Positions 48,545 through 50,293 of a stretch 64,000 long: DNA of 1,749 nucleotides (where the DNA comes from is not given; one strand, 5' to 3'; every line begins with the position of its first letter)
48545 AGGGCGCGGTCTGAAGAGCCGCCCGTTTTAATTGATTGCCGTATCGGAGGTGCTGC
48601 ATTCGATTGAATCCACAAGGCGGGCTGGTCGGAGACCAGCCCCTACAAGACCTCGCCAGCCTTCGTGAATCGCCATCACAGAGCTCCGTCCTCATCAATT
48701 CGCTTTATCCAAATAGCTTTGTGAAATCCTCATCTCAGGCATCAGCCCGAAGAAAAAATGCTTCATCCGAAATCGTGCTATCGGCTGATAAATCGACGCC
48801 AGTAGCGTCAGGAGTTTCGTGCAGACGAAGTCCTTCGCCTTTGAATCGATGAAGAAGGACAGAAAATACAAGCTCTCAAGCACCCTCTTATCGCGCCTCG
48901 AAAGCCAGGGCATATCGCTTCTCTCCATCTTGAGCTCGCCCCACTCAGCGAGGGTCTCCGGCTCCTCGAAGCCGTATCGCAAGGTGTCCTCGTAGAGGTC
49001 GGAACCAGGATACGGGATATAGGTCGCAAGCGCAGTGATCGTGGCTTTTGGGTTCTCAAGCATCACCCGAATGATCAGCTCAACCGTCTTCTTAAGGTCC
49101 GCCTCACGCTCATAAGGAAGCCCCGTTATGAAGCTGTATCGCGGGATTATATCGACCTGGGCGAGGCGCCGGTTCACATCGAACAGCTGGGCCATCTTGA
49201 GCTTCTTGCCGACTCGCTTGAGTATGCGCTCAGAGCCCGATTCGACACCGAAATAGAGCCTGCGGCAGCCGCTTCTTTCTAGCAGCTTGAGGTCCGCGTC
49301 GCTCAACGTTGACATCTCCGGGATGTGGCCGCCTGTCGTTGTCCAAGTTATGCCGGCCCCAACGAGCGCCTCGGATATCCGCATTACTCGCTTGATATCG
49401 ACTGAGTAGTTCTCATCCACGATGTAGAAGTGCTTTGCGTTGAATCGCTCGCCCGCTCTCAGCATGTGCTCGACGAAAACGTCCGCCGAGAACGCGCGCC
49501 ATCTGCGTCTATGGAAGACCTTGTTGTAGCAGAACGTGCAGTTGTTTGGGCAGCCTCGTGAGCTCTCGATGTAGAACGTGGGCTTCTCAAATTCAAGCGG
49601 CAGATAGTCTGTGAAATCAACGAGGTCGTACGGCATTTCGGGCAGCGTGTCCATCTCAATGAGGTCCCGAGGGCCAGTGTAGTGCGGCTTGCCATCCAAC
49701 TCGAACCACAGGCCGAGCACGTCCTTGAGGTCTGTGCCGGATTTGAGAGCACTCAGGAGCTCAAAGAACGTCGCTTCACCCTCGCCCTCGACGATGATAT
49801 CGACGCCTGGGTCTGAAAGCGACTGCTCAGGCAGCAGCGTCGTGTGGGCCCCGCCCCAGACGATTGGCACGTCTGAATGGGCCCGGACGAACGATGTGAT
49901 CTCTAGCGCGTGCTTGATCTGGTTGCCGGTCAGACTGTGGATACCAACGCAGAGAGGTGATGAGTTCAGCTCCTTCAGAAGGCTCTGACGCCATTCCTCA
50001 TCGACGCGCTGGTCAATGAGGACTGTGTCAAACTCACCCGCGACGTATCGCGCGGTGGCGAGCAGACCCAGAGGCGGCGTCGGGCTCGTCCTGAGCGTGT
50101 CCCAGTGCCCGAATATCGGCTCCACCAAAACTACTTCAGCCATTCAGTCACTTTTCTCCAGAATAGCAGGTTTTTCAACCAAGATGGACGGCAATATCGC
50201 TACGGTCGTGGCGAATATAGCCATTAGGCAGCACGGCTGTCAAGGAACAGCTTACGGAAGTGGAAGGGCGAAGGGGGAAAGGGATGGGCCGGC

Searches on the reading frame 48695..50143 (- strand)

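Call 61: search_protein_families(library=pfam, proteins=[window:48695-50143:-], max_evalue=0.00001)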
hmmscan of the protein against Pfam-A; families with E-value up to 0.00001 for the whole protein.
window:48695-50143:- (482 aa): 2 families
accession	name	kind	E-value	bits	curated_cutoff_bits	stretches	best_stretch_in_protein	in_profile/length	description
PF04055.27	Radical_SAM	-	3.9e-21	76.4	29.5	1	192-357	1-166/166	Radical SAM superfamily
PF02310.24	B12-binding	-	4.3e-14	52.8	32.1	1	21-129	11-120/121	B12 binding domain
